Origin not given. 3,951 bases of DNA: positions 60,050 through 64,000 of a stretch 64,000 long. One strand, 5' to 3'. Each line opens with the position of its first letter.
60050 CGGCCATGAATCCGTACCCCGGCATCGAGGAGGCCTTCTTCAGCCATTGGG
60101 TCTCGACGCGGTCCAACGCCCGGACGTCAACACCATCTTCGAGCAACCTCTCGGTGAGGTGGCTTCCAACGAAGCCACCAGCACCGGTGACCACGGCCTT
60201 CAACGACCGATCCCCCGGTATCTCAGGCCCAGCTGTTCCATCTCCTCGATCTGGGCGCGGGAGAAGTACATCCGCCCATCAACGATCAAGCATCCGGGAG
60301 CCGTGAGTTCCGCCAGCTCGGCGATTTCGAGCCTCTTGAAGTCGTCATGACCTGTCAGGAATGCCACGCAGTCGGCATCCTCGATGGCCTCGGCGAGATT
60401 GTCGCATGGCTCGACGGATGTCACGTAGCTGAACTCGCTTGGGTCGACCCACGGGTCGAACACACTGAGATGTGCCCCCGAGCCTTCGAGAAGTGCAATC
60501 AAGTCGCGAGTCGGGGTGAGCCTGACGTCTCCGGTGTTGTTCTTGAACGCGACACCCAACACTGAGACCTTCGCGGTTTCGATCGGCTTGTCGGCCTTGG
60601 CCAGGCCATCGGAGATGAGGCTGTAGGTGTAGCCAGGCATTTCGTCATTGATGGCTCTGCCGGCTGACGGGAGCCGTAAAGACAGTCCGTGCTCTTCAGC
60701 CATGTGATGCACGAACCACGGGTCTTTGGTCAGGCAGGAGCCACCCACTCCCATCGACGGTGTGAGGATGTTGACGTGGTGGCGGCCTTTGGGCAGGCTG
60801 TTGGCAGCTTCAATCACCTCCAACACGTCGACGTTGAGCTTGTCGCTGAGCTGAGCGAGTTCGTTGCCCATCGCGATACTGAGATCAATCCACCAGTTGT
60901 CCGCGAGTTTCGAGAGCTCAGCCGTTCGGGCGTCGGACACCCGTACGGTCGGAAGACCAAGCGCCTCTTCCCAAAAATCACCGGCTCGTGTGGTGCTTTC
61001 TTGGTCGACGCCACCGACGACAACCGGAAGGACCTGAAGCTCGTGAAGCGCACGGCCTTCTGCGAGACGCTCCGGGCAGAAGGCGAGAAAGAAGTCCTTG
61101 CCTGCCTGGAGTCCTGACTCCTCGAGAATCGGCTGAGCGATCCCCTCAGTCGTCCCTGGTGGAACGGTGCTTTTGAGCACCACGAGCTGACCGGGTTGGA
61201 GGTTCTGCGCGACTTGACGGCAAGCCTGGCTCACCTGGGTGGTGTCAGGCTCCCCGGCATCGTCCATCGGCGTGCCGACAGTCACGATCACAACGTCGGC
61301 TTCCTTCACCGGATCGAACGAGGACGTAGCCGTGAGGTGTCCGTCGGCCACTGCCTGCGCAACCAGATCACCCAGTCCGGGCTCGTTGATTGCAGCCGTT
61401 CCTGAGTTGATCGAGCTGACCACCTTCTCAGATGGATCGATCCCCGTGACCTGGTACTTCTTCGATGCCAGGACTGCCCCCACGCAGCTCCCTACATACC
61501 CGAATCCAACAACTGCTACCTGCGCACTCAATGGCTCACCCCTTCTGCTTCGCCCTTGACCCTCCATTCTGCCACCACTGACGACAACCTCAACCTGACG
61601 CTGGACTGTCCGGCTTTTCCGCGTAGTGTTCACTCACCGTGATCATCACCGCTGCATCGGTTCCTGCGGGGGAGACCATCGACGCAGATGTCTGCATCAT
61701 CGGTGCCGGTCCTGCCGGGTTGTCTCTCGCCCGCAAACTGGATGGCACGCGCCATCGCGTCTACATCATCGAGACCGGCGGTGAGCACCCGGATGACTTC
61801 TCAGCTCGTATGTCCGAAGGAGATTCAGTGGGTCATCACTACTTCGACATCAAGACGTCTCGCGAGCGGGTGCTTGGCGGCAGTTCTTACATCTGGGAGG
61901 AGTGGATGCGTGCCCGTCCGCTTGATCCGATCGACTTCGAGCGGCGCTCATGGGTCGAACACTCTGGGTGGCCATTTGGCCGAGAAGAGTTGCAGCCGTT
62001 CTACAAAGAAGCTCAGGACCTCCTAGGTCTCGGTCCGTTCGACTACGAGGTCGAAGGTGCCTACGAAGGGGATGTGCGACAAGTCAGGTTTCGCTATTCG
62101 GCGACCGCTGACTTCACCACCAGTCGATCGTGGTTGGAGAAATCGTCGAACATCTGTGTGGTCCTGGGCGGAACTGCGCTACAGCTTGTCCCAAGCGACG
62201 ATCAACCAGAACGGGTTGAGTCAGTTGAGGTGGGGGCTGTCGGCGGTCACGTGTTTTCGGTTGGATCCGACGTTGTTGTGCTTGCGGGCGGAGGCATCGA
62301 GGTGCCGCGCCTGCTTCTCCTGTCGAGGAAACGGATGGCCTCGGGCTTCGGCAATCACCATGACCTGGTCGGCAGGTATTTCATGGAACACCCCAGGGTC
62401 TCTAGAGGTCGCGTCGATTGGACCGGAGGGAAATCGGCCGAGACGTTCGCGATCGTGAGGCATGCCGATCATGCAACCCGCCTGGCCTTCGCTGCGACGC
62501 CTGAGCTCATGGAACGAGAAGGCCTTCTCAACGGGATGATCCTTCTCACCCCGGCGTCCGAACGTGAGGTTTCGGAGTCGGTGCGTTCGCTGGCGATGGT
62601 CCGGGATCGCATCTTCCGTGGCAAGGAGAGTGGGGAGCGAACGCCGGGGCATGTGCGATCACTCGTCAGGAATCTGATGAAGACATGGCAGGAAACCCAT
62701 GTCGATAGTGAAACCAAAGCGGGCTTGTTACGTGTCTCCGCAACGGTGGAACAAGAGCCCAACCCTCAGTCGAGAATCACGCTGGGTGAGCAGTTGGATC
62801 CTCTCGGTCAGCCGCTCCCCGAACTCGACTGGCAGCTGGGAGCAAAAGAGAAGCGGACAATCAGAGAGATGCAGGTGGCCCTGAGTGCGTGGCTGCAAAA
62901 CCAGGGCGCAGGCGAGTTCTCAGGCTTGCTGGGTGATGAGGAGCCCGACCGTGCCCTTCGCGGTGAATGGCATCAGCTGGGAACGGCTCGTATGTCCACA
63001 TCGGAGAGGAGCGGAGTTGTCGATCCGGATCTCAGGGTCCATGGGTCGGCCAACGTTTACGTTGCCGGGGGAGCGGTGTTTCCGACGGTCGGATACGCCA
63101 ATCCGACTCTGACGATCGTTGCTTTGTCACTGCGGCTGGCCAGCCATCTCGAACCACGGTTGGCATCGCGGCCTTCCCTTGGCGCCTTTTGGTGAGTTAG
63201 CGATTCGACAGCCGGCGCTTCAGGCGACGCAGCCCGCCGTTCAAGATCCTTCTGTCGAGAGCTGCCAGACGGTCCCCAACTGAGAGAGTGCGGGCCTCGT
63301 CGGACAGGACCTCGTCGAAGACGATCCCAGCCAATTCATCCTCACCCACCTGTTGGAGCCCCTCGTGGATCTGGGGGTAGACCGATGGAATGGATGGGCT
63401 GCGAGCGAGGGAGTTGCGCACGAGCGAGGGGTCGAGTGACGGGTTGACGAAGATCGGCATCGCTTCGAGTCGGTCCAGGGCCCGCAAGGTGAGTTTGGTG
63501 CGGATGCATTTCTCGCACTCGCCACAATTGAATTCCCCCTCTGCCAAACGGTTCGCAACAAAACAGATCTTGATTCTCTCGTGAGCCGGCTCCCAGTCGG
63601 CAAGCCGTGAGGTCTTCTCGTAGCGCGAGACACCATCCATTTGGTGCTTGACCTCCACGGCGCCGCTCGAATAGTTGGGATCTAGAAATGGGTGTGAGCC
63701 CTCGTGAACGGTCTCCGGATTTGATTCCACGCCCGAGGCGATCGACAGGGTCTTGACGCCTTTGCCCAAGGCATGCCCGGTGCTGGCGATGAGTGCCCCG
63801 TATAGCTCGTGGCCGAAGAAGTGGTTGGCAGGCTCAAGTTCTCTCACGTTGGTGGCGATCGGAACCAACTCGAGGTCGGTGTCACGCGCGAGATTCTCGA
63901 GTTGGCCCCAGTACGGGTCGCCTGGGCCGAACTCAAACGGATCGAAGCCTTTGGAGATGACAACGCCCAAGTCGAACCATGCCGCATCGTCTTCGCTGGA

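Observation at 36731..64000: Large Wzx/Wzy-type surface-glycan locus next to an SLH-anchored protein, candidate cell-wall polymer or surface-protein glycosylation system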

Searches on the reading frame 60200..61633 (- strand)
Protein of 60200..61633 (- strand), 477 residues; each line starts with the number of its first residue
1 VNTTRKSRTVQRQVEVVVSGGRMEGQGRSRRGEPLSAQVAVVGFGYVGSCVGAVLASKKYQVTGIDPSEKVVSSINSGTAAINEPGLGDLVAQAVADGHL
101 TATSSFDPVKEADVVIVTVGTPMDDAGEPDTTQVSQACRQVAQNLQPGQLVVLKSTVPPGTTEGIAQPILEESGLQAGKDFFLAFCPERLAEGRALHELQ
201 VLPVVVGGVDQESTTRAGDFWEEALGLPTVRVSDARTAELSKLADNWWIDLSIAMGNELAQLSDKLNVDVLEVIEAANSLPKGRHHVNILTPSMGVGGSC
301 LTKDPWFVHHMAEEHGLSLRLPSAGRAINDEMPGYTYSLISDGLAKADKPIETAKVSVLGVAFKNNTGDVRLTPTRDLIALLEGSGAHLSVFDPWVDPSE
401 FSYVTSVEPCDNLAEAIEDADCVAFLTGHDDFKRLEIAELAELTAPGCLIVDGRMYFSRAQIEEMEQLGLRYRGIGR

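Call 5: search_protein_families(library=pfam, proteins=[window:60200-61633:-], max_evalue=0.001)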
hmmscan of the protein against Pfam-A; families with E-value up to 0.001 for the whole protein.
window:60200-61633:- (477 aa): 8 families
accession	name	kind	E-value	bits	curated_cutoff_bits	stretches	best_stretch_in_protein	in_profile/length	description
PF03721.20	UDPG_MGDP_dh_N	-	2.7e-49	167.7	27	1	38-215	2-181/187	UDP-glucose/GDP-mannose dehydrogenase family, NAD binding domain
PF00984.24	UDPG_MGDP_dh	-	4.5e-25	88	25.4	1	236-330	1-93/94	UDP-glucose/GDP-mannose dehydrogenase family, central domain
PF03720.21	UDPG_MGDP_dh_C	-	6.7e-24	84.7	30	1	358-457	2-101/103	UDP-glucose/GDP-mannose dehydrogenase family, UDP binding domain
PF03446.21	NAD_binding_2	-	5.4e-08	33.5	21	1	38-172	1-109/161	NAD binding domain of 6-phosphogluconate dehydrogenase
PF02558.23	ApbA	-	2e-06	28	22.2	1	39-119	1-74/150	Ketopantoate reductase PanE/ApbA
PF02254.24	TrkA_N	-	0.00019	22.1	23.8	0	39-76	1-38/116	TrkA-N domain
PF02826.25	2-Hacid_dh_C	-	0.00021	21.2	25.1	0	19-73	19-73/178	D-isomer specific 2-hydroxyacid dehydrogenase, NAD binding domain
PF02737.24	3HCDH_N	-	0.00023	21.6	22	1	38-115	1-82/180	3-hydroxyacyl-CoA dehydrogenase, NAD binding domain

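Call 12: search_protein_families(library=ncbifam, proteins=[window:60200-61633:-], max_evalue=0.01)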
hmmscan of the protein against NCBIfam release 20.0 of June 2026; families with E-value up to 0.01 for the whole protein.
window:60200-61633:- (477 aa): 12 families
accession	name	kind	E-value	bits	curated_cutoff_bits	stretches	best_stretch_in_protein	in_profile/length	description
TIGR03026.1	NDP-sugDHase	subfamily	4.5e-117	391.3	189.8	1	38-454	2-412/413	nucleotide sugar dehydrogenase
NF040825.1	UDPMaNacDH_Arch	equivalog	1.3e-84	284.5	750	1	38-477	2-415/418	UDP-N-acetyl-D-mannosamine dehydrogenase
NF008286.0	PRK11064.1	equivalog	3.7e-75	253.1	459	1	37-440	4-407/420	UDP-N-acetyl-D-mannosamine dehydrogenase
NF041297.1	UDPGDh_AglM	equivalog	5.4e-69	233.2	670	1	38-462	2-422/429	UDP-glucose 6-dehydrogenase AglM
NF047673.2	TeichurnBiosyTuaD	equivalog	8.6e-64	216.3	700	1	38-477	3-431/439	UDP-glucose 6-dehydrogenase TuaD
NF011729.0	PRK15182.1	equivalog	1.6e-49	168.9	592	1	38-437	8-396/425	Vi polysaccharide biosynthesis UDP-N-acetylglucosamine C-6 dehydrogenase TviB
NF011631.0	PRK15057.1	equivalog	4.6e-17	62.2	757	1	39-304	3-257/388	UDP-glucose 6-dehydrogenase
TIGR00745.1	apbA_panE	subfamily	4e-06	26.3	141.35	1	39-121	2-78/305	2-dehydropantoate 2-reductase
NF004863.0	PRK06223.1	subfamily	0.00062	19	283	1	37-122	4-82/313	malate dehydrogenase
NF043037.1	ThreonDh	equivalog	0.0012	18.3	350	0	37-170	3-111/297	L-threonate dehydrogenase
TIGR01692.1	HIBADH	equivalog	0.005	16.2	291.6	0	90-278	31-202/288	3-hydroxyisobutyrate dehydrogenase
NF000947.0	PRK00094.2-5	equivalog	0.0087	15.5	251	0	38-120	6-82/323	NAD(P)H-dependent glycerol-3-phosphate dehydrogenase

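Call 31: find_encoding_contigs(protein=window:60203-61531:-, flank=10000, max_places=4)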
Protein seq(443 aa) (443 aa): no gene with exactly this product is on record in the collection.

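Call 69: search_solved_structures(query=window:60200-61531:-, max_evalue=1e-20)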
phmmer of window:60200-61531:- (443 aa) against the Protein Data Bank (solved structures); distinct sequences matched with E-value up to 1e-20: 25.
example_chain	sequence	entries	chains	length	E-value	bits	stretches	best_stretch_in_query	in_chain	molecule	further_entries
4xr9_A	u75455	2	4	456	7.5e-131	440.2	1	4-443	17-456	CalS8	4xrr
4r16_A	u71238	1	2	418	1.8e-67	231.4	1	4-443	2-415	418aa long hypothetical UDP-N-acetyl-D-mannosaminuronic acid dehydrogenase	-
3g79_A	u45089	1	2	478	7.6e-64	219.4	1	4-443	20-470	NDP-N-acetyl-D-galactosaminuronic acid dehydrogenase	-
3ojl_A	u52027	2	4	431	1.1e-57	199.2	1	4-403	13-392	Cap5O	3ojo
4a7p_A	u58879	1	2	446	2.4e-47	165.1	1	2-443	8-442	UDP-GLUCOSE DEHYDROGENASE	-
2y0e_A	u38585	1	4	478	2.8e-47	164.9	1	4-443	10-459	UDP-GLUCOSE DEHYDROGENASE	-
3vtf_A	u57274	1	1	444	7.1e-47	163.5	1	3-363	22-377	UDP-glucose 6-dehydrogenase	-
2y0d_A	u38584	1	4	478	5e-46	160.7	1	4-443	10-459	UDP-GLUCOSE DEHYDROGENASE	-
2y0c_A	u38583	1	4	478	5e-46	160.7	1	4-443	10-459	UDP-GLUCOSE DEHYDROGENASE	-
3gg2_A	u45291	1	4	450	6.3e-43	150.5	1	1-424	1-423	Sugar dehydrogenase, UDP-glucose/GDP-mannose dehydrogenase family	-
1mfz_A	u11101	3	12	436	1e-40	143.2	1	4-363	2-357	GDP-mannose 6-dehydrogenase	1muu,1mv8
4edf_A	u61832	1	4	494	6.2e-33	117.6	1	5-442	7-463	UDP-glucose 6-dehydrogenase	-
9ou8_A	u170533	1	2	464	9.4e-33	117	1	5-442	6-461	UDP-glucose 6-dehydrogenase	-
6c58_A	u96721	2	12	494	9.8e-33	116.9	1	5-442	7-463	UDP-glucose 6-dehydrogenase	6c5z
5w4x_A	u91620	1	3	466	1.1e-32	116.8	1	5-442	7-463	UDP-glucose 6-dehydrogenase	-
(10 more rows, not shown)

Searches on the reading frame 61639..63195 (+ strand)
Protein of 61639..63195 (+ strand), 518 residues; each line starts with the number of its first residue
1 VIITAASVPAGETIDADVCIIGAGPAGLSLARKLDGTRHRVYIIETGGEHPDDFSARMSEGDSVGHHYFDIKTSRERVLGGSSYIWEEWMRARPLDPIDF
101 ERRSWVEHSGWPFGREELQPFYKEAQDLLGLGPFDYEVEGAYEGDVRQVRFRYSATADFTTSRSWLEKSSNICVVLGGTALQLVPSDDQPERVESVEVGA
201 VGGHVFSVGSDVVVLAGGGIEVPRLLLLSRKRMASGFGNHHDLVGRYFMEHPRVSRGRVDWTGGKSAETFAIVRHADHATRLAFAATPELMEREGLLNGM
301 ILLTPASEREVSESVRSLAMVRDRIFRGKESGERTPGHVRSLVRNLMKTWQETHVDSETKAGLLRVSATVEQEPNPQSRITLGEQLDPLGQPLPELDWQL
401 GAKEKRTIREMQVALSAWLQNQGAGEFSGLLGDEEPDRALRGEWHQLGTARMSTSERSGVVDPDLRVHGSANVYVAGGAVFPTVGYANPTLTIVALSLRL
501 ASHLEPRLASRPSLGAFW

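Call 6: search_protein_families(library=pfam, proteins=[window:61639-63195:+], max_evalue=1)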
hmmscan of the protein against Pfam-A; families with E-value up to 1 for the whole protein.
window:61639-63195:+ (518 aa): 15 families
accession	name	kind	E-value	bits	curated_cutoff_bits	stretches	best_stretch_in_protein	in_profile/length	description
PF05199.19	GMC_oxred_C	-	6.6e-24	85.5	24.6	1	374-496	1-138/139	GMC oxidoreductase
PF07992.20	Pyr_redox_2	-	2.3e-06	27.7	26.1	1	17-51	2-36/291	Pyridine nucleotide-disulphide oxidoreductase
PF00732.25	GMC_oxred_N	-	2.4e-06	28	23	1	171-252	141-217/218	GMC oxidoreductase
PF05834.18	Lycopene_cycl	-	9.8e-05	22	23.4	1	17-49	1-35/380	Lycopene cyclase protein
PF01266.30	DAO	-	0.00015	21.9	27.9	1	17-127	1-108/353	FAD dependent oxidoreductase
PF13450.12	NAD_binding_8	-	0.00048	20.8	21.9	1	20-47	1-28/68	NAD(P)-binding Rossmann-like domain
PF01494.25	FAD_binding_3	-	0.0015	18.3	22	1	15-45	1-31/349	FAD binding domain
PF01946.23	Thi4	-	0.0028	17.4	26.2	1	12-45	14-48/235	Thi4 family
PF03486.20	HI0933_like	-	0.0041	17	50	1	17-48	2-33/244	HI0933-like protein Rossmann domain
PF00890.30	FAD_binding_2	-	0.021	14.5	20.4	1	17-49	1-33/414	FAD binding domain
PF13738.12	Pyr_redox_3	-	0.024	14.3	30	1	20-47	2-30/305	Pyridine nucleotide-disulphide oxidoreductase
PF02254.24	TrkA_N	-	0.062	14.1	23.8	1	18-48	1-31/116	TrkA-N domain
PF13454.12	NAD_binding_9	-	0.079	13.4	21.8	0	20-94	2-76/155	FAD-NAD(P)-binding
PF21181.3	SsfX3_N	-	0.08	13.6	27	1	137-205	43-113/130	SsfX3, N-terminal domain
PF00070.33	Pyr_redox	-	0.14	13.2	22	1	18-48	2-32/82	Pyridine nucleotide-disulphide oxidoreductase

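Call 12: search_protein_families(library=ncbifam, proteins=[window:61639-63195:+], max_evalue=0.01)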
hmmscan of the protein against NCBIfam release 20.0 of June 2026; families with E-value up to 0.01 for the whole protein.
window:61639-63195:+ (518 aa): 20 families
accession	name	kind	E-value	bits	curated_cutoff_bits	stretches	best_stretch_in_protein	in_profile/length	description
TIGR03970.1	mycofact_MftG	equivalog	3.1e-12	46.2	387.45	1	378-503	356-485/487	mycofactocin dehydrogenase MftG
TIGR02462.1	pyranose_ox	equivalog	6.6e-12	45.1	544.9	1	428-504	466-543/548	pyranose oxidase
NF002550.0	PRK02106.1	subfamily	1e-11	44.1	605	2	443-504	471-533/563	choline dehydrogenase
NF038210.1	GMC_mycofac_3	equivalog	1.6e-07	30.5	300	1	18-254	1-233/418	mycofactocin system GMC family oxidoreductase MftG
NF058674.1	CholsOxChoxAB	equivalog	1.7e-07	30.2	850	1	445-504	473-532/535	cholesterol oxidase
TIGR01810.1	betA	equivalog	2.4e-07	29.8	732.1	1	442-503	463-525/532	choline dehydrogenase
TIGR04542.1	GMC_mycofac_2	equivalog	3.3e-07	29.7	400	0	17-85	1-79/425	mycofactocin system GMC family oxidoreductase MftG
NF006593.0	PRK09126.1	equivalog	7.8e-06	25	420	1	15-46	4-35/393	5-demethoxyubiquinol-8 5-hydroxylase UbiM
NF004828.0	PRK06183.1-2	equivalog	0.00025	19.5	853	1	7-46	4-43/568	bifunctional 3-(3-hydroxy-phenyl)propionate/3-hydroxycinnamic acid hydroxylase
NF005560.0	PRK07233.1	equivalog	0.00084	18.3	252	1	17-48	2-33/435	hypothetical protein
TIGR00292.1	TIGR00292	equivalog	0.0015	17.8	148.3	1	12-46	18-52/254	sulfide-dependent adenosine diphosphate thiazole synthase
TIGR02032.1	GG-red-SF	subfamily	0.0016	18.2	158.8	1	17-46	2-31/297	geranylgeranyl reductase family protein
NF009410.0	PRK12771.1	subfamily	0.0021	16.7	516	1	17-47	140-170/566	NAD(P)-binding protein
NF004780.0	PRK06126.1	subfamily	0.0023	16.3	445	1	12-49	5-42/552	hypothetical protein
NF041080.1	DGGGPL_reductase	equivalog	0.0025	16.7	580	1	17-71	3-54/447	digeranylgeranylglycerophospholipid reductase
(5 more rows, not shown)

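Call 15: find_encoding_contigs(protein=window:61639-63195:+, flank=10000, max_places=6)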
Protein window:61639-63195:+ (518 aa): no gene with exactly this product is on record in the collection.

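Call 18: find_encoding_contigs(protein=window:61639-63192:+, flank=10000, max_places=6)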
Protein seq(518 aa) (518 aa): no gene with exactly this product is on record in the collection.

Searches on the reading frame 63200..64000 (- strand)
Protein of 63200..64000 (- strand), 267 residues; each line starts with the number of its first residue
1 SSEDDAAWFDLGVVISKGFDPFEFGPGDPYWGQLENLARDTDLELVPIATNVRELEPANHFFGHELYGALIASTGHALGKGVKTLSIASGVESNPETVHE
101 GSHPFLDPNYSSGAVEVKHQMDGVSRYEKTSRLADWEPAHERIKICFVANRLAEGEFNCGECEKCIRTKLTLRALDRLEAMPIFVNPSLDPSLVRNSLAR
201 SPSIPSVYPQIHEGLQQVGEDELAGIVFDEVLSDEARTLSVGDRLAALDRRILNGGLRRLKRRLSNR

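Call 6: search_protein_families(library=pfam, proteins=[window:63200-64000:-], max_evalue=1)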
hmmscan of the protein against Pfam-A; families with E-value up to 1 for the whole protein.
window:63200-64000:- (267 aa): 1 family
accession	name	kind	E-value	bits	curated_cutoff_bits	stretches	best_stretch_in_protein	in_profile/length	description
PF19932.4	DUF6395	-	0.0048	17.4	25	1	115-202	11-93/174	Family of unknown function (DUF6395)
